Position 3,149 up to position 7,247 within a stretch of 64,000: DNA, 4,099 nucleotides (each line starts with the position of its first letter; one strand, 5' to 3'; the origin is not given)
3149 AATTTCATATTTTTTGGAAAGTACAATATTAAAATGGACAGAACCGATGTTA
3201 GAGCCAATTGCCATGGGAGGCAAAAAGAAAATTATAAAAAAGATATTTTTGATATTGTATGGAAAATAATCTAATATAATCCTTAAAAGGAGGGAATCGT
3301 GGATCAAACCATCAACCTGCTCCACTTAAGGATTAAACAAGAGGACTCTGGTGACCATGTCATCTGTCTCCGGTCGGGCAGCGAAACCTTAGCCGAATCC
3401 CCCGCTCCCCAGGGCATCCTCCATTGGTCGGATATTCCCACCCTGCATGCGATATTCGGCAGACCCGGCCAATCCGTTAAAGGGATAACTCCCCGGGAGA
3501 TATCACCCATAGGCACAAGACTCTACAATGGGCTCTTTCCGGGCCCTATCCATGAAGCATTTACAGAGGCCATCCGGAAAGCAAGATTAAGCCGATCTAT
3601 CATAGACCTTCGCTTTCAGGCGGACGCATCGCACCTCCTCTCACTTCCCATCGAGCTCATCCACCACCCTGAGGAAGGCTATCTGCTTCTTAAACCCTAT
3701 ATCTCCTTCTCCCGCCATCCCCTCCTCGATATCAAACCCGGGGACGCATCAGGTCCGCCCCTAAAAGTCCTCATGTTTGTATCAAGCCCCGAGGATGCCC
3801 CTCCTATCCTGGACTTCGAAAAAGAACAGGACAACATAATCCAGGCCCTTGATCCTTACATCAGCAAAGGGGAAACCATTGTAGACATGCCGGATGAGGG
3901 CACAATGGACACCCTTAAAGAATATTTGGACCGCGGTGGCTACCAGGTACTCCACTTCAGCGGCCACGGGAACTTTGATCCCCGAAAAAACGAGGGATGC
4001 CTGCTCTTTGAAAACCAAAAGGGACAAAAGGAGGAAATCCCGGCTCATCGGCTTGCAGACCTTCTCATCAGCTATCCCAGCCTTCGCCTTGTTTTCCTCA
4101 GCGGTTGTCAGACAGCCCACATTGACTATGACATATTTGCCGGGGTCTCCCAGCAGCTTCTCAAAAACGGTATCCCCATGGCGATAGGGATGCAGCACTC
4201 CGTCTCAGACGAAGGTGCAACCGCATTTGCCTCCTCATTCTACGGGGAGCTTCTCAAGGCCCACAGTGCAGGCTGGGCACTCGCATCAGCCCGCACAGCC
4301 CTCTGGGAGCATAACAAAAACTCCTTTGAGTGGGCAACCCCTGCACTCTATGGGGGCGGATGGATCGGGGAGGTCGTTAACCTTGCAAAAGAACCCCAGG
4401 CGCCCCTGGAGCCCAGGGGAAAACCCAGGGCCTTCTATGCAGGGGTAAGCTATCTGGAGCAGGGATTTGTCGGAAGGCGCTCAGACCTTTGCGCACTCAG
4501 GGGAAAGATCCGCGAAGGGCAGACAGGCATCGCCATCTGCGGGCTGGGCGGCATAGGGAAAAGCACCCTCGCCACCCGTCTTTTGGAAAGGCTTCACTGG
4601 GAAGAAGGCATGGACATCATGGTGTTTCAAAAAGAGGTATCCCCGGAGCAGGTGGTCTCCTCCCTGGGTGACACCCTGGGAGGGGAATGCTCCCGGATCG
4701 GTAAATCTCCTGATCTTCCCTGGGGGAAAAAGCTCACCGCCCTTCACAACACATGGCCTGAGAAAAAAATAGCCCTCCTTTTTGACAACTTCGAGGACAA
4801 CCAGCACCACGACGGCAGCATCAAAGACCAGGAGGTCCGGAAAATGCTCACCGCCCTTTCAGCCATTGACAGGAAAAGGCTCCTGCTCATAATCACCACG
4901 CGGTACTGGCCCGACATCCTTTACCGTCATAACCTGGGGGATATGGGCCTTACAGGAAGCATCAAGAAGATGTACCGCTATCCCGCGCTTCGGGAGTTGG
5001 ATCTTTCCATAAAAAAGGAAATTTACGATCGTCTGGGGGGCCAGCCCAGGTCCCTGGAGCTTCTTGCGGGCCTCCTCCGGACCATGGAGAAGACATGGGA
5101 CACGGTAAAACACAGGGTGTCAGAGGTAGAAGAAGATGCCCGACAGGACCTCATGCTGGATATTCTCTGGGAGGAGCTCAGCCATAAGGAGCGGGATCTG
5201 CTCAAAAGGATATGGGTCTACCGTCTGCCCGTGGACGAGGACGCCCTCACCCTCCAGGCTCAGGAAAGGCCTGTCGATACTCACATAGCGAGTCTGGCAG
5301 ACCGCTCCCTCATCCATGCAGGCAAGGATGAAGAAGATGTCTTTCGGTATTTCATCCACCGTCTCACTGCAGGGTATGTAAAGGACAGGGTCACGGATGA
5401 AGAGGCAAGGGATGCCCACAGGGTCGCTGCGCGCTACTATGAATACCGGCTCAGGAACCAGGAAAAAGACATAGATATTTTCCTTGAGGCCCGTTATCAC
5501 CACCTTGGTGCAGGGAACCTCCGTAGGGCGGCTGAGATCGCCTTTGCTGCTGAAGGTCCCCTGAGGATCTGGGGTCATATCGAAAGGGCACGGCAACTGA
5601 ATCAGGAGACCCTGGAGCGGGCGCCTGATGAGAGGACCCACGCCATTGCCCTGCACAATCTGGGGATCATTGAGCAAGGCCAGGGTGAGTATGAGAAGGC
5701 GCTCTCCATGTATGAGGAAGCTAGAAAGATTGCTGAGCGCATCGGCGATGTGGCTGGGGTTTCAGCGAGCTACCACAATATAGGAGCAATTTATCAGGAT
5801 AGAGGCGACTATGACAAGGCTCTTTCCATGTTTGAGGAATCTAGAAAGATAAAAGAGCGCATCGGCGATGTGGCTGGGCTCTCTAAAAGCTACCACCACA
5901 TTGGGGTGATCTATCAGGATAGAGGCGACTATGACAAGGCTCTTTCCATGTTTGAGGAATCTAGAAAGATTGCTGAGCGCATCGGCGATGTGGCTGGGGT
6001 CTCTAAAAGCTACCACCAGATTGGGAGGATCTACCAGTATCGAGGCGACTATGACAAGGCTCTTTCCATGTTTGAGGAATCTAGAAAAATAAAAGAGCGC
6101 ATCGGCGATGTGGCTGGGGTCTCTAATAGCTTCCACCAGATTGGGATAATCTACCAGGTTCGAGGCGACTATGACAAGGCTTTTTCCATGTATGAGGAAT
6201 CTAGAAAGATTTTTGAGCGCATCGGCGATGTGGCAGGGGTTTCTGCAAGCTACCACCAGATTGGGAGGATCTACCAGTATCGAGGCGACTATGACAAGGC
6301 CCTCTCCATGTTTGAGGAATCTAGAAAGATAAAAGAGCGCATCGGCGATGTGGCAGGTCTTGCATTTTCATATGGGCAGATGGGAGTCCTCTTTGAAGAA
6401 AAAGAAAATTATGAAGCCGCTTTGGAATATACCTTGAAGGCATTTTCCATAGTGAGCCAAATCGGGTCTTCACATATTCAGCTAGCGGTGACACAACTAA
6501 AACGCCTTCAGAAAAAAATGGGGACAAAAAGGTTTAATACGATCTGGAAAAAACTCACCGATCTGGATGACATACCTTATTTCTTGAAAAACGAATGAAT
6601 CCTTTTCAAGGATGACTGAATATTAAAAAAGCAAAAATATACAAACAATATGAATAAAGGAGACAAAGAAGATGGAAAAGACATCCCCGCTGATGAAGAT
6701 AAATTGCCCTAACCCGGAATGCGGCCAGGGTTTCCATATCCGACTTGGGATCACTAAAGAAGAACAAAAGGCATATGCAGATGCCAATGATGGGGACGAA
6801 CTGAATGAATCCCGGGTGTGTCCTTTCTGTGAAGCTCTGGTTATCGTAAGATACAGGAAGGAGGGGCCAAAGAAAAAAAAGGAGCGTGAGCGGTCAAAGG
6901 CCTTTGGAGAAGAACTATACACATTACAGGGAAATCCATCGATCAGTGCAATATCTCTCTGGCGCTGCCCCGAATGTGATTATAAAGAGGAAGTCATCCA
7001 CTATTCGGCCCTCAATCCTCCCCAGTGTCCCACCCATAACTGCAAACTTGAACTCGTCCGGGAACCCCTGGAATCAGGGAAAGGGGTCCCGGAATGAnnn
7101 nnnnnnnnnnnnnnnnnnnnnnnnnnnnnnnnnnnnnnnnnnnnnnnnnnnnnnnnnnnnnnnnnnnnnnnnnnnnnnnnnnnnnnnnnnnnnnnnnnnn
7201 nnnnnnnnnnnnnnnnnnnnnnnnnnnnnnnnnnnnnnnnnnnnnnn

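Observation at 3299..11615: Four-gene NLR-like cluster: two CHAT-STAND-TPR paralogs bracketing a double zinc-ribbon protein and a 4-TM protein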

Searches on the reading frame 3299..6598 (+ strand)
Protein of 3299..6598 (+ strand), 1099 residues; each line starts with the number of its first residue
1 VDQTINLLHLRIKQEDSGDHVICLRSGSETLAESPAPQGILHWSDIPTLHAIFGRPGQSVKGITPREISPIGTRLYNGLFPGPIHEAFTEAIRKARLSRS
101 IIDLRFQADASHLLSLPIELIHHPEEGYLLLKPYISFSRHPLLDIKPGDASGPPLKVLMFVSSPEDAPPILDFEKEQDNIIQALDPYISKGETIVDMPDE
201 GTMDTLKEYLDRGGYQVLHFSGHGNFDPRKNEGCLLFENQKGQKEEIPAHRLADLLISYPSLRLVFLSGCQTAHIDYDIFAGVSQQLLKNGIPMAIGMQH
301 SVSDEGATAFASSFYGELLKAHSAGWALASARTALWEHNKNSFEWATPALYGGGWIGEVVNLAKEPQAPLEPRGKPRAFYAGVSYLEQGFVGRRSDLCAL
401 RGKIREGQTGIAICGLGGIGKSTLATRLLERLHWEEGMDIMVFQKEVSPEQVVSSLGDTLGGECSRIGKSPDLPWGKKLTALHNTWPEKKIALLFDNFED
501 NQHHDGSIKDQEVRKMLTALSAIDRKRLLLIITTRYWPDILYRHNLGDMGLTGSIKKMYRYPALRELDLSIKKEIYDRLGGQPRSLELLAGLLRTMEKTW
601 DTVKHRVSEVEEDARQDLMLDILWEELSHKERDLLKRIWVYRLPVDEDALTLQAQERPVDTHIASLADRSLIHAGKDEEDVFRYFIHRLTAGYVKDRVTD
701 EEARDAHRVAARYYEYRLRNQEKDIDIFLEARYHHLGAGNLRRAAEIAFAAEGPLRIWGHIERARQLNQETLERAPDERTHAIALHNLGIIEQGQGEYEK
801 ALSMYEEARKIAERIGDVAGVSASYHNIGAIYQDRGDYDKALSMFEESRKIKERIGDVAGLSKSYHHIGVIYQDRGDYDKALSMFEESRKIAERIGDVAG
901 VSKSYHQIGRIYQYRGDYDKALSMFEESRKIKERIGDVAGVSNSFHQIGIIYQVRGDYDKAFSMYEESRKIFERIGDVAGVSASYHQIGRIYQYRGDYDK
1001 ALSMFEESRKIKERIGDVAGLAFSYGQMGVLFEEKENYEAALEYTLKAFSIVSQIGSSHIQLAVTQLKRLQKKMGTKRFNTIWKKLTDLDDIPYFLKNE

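Call 7: search_protein_families(library=pfam, proteins=[window:3299-6598:+], max_evalue=0.01)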
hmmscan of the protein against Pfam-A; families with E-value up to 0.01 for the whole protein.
window:3299-6598:+ (1099 aa): 40 families (the best 25 are shown)
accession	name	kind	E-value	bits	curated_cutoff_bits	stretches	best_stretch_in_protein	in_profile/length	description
PF13424.12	TPR_12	-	8.4e-62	205.8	30.1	3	782-853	3-76/77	Tetratricopeptide repeat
PF13374.12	TPR_10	-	1.7e-42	142.7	27.5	5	823-855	3-35/42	Tetratricopeptide repeat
PF12770.12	CHAT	-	4.1e-35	122.1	24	1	72-352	4-288/289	CHAT domain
PF00515.34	TPR_1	-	1.2e-34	117.1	27.8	5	824-851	3-30/34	Tetratricopeptide repeat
PF07719.23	TPR_2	-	1.8e-32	109.2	27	5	782-813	1-32/34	Tetratricopeptide repeat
PF13176.12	TPR_7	-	1.5e-26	90.6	27.9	3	904-927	1-24/36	Tetratricopeptide repeat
PF13181.12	TPR_8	-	2.9e-22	77.3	25.7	1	903-928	2-27/34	Tetratricopeptide repeat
PF17874.7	TPR_MalT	-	3.2e-18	66.5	45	2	759-928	15-187/336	MalT-like TPR region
PF24885.1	TPR_NPHP3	-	1e-14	55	100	2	819-934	96-215/239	Nephrocystin-3 TPR domain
PF13431.12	TPR_17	-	1.1e-12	47.6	24.4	0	823-842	14-33/34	Tetratricopeptide repeat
PF13428.12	TPR_14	-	4.7e-12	45.7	23.5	0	985-1009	4-28/44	Tetratricopeptide repeat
PF13174.12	TPR_6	-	1.1e-11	45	26.3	0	985-1007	3-25/33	Tetratricopeptide repeat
PF14938.12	SNAP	-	1.3e-11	45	25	2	904-1043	37-176/282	Soluble NSF attachment protein, SNAP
PF01535.26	PPR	-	6.3e-08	32.8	25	0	835-849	13-27/31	PPR repeat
PF07721.20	TPR_4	-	7e-08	32.8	27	0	784-807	3-26/26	Tetratricopeptide repeat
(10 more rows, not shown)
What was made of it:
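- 3299..6598 (+): NLR-like paralogue 1: CHAT protease, STAND NTPase, TPR array (1099 aa). Pfam CHAT E 4e-35 and TPR_12 E 8e-62 (call 7).
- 3512..4354 (+): CHAT (caspase-superfamily) domain of paralogue 1, residues 72-352. Catalytic His223 and Cys270. Pfam PF12770, 122 bits against a cutoff of 24 (call 7).
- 5561..6526 (+): TPR sensor array of paralogue 1. The tandem 120-nt units lie at 5690-6354. Pfam TPR families (call 7).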

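Call 8: search_protein_families(library=padloc, proteins=[window:3299-6598:+], max_evalue=0.01)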
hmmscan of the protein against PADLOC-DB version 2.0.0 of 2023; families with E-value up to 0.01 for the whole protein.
window:3299-6598:+ (1099 aa): 7 families
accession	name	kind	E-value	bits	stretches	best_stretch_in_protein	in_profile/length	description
PDLC01169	TPR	-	2.1e-30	104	3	946-1095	113-248/252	TPR repeats containing protein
PDLC02016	SAVED_CHAT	-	1e-06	26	1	180-351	115-266/498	-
PDLC01050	CRISPR-Lon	-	3.5e-05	20.8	0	984-1017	300-333/458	Lon protease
PDLC05012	PDC-S39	-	3.5e-05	20.7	0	775-840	212-277/615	-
PDLC04987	PDC-S28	-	0.002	14.5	0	916-973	566-622/846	-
PDLC03832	BovA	-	0.0022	15.1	1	194-276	524-605/711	-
PDLC02010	SAVED4--SAVED_LON_TM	-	0.0029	14.7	0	984-1019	298-333/455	-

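Call 10: search_protein_families(library=ncbifam, proteins=[window:3299-6598:+], max_evalue=0.01)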
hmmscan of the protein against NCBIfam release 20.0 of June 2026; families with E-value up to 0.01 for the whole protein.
window:3299-6598:+ (1099 aa): 27 families (the best 25 are shown)
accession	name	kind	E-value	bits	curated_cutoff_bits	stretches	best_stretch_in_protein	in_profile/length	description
NF053520.1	HK_Porph_FimS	equivalog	2.7e-36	125.1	600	2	771-934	113-276/618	sensor histidine kinase FimS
NF041717.1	HaaA_phane_TPR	equivalog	2.1e-26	92.4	1125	1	770-1057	580-867/882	cyclophane-containing RiPP biosynthesis TPR protein HaaT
NF002725.1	PRK02603.1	equivalog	1.9e-19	70.3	143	2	781-887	34-138/173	photosystem I assembly protein Ycf3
NF053617.1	SARPRegAfsRStmc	equivalog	3.5e-18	65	1430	2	890-1053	724-887/986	SARP-family global regulator AfsR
NF045509.1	CellDiv_HetF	equivalog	2.1e-14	52.8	1200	1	71-351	73-374/836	cell division protein HetF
NF053779.1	BT3442_fam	equivalog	3.6e-13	49.1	940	2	908-1050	108-250/563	BT3442 family protein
NF040959.1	MamA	equivalog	3.7e-13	49.4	200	2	903-1076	38-193/204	magnetosome protein MamA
TIGR02917.1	PEP_TPR_lipo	equivalog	2e-12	45.9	312.2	0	863-892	466-495/899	XrtA/PEP-CTERM system TPR-repeat protein PrsT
NF033758.1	gliding_GltE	equivalog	2.4e-12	46.5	225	1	781-817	289-325/411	adventurous gliding motility TPR repeat lipoprotein GltE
NF047371.1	FlcA_CTERM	equivalog_domain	5.3e-12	45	300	2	785-889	402-500/646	periplasmic flagellar collar protein FlcA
NF052312.1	T9SS_PorW_SprE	equivalog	8.3e-10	37.9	250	1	865-926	293-352/716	type IX secretion system periplasmic lipoprotein PorW/SprE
NF033762.1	social_mot_Tgl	equivalog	1.4e-09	37.7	225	1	781-926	99-228/252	social motility TPR repeat lipoprotein Tgl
TIGR02521.1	type_IV_pilW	equivalog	4.9e-09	36.1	154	0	784-853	101-166/234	type IV pilus biogenesis/stability protein PilW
NF008756.0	PRK11788.1-4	equivalog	1.3e-07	31.1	474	1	908-1085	75-243/389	lipopolysaccharide assembly protein LapB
NF053720.1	NsdA_fam_reg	subfamily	1e-06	28.5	75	0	863-937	202-276/432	NsdA family TPR-like regulatory protein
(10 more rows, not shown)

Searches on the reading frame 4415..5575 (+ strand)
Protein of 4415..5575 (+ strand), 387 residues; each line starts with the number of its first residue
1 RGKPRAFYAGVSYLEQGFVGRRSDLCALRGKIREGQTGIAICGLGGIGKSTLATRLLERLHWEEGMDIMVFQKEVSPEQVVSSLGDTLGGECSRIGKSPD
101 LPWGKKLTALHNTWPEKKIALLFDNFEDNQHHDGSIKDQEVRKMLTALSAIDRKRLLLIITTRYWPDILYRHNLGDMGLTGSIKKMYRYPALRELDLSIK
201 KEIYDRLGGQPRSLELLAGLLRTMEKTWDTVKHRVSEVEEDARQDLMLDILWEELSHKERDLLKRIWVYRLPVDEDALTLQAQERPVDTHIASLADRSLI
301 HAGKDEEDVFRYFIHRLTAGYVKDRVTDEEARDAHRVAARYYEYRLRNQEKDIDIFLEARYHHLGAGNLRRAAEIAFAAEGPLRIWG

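Call 66: search_solved_structures(query=window:4415-5575:+, max_evalue=1, show_alignments=1)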
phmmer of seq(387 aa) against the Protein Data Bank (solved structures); distinct sequences matched with E-value up to 1: 7.
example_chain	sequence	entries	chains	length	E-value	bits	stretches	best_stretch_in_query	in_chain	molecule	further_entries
6mfv_A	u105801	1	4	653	0.00037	23.1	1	17-348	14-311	tetratricopeptide repeat sensor PH0952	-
9qlv_A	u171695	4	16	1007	0.035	16.6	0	211-318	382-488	Disease resistance protein ADR2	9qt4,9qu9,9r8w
2atv_A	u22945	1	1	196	0.083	15.4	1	32-110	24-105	RAS-like estrogen-regulated growth inhibitor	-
6bs3_B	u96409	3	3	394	0.61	12.5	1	39-103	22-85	Anion transporter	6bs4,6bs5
2sas_A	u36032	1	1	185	0.79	12.2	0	112-153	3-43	SARCOPLASMIC CALCIUM-BINDING PROTEIN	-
6mal_A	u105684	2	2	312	0.92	12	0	15-121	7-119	Nocturnin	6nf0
6bt1_A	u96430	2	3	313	0.92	11.9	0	15-121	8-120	Nocturnin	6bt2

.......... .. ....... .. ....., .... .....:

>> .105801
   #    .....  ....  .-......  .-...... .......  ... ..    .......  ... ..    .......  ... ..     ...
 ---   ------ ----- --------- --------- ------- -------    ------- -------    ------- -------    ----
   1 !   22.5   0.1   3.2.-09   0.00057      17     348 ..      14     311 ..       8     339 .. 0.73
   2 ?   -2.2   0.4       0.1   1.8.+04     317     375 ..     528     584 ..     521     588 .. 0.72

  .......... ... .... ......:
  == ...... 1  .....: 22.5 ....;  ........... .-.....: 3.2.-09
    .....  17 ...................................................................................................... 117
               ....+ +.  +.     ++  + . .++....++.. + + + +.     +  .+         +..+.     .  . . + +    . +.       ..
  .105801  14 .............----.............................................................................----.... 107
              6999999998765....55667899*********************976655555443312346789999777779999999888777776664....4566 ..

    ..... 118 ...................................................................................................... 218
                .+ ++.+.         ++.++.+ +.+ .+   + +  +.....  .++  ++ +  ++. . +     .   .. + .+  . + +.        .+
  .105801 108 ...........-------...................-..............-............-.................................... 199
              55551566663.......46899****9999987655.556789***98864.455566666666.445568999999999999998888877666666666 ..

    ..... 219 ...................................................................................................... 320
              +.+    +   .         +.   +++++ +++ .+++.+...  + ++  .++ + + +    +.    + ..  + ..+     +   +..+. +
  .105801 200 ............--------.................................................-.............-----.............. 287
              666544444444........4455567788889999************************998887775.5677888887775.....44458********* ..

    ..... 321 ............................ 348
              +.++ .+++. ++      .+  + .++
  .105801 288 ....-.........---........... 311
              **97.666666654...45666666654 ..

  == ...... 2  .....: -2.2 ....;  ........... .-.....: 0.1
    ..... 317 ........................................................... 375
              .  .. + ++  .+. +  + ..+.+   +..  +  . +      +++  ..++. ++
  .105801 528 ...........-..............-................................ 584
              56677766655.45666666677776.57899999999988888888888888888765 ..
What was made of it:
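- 4463..5458 (+): STAND nucleotide-binding oligomerisation module of paralogue 1, residues 389-720. Walker A is G415-S422 and Walker B is D496. phmmer to PH0952 STAND-TPR (6mfv), E 3.7e-4, across the nucleotide-binding, helical and winged-helix parts (call 66).
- On STAND NTPase / NLR-like: The alignment to STAND protein PH0952 runs over residues 389-720, E 3.7e-4 (call 66).
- Closest known: PH0952-type STAND NTPases with a TPR sensor. Same: This is the closest solved relative of the NTPase module, aligned across the nucleotide-binding, helical and winged-helix parts and followed by TPRs (call 66).
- Checked: The best solved relative is the STAND-TPR protein PH0952 (6mfv), E 3.7e-4 across residues 389-720 (call 66).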

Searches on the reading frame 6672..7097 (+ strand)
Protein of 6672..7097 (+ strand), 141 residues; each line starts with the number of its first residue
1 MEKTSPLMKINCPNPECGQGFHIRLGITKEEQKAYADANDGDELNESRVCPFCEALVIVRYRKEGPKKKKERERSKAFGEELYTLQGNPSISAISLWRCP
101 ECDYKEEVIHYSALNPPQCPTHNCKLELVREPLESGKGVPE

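Call 7: search_protein_families(library=pfam, proteins=[window:6672-7097:+], max_evalue=0.01)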
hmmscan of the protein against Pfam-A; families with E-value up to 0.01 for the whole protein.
window:6672-7097:+ (141 aa): 1 family
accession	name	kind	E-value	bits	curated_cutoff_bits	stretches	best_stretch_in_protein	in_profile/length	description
PF24444.1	DUF7563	-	0.0096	15.8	27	0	96-106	26-36/39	Family of unknown function (DUF7563)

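Call 8: search_protein_families(library=padloc, proteins=[window:6672-7097:+], max_evalue=0.01)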
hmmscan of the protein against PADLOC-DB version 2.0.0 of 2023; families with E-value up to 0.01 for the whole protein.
window:6672-7097:+ (141 aa): 0 families

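Call 10: search_protein_families(library=ncbifam, proteins=[window:6672-7097:+], max_evalue=0.01)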
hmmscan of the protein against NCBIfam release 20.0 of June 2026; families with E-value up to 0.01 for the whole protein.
window:6672-7097:+ (141 aa): 0 families

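Call 11: search_protein_families(library=phrogs, proteins=[window:6672-7097:+], max_evalue=0.1)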
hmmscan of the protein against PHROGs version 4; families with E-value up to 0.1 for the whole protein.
window:6672-7097:+ (141 aa): 1 family
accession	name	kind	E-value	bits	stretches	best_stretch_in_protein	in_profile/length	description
phrog_12343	-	unknown function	0.092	14.1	0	65-103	10-49/120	-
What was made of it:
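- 6672..7097 (+): 141-aa double zinc-ribbon protein. The conserved C-terminal tail covers residues 83-130 (nt 6918-7061): L85-Q-G87, C99/C102, P117, C119/C124. No hit in any profile library (calls 7, 8, 10, 11).
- Tried and rejected: Profile libraries (Pfam, NCBIfam, PADLOC, PHROGs) gave nothing for the two small proteins (calls 7, 8, 10, 11).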

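Call 13: find_encoding_contigs(protein=window:6672-7097:+, flank=10000, max_places=10)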
Protein window:6672-7097:+ (141 aa): 2 contigs read that carry it; 2 places shown.
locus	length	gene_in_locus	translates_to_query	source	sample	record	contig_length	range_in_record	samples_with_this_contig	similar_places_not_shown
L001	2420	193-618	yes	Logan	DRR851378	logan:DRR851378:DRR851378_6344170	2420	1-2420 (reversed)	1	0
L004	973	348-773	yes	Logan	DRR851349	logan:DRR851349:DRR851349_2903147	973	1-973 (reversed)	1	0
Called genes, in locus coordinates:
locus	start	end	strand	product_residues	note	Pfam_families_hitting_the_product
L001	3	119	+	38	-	?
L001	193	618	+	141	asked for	-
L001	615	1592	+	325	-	-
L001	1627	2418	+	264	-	?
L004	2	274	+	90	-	?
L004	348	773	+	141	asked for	-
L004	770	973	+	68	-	?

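Call 19: find_homologous_proteins(query=window:6672-7097:+, max_evalue=0.01)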
Query window:6672-7097:+ (141 aa): 3 proteins with E <= 0.01 among 20 candidates.
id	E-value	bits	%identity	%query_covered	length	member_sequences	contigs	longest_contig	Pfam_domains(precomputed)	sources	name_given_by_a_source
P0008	4.0e-92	324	100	100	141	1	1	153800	-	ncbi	ncbi:MAG: hypothetical protein ACMUIU_00355 [bacterium]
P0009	5.2e-71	256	79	100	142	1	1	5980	-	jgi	jgi:hypothetical protein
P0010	6.7e-34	135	50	95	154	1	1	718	-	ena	-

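Call 21: find_encoding_contigs(protein=P0010, flank=10000)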
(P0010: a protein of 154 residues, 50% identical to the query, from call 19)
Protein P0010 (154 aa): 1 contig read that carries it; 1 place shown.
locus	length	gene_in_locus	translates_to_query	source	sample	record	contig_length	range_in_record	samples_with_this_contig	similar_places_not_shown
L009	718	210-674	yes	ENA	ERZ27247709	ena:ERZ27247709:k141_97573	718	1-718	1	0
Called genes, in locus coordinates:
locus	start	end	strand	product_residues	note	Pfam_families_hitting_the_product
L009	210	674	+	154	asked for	-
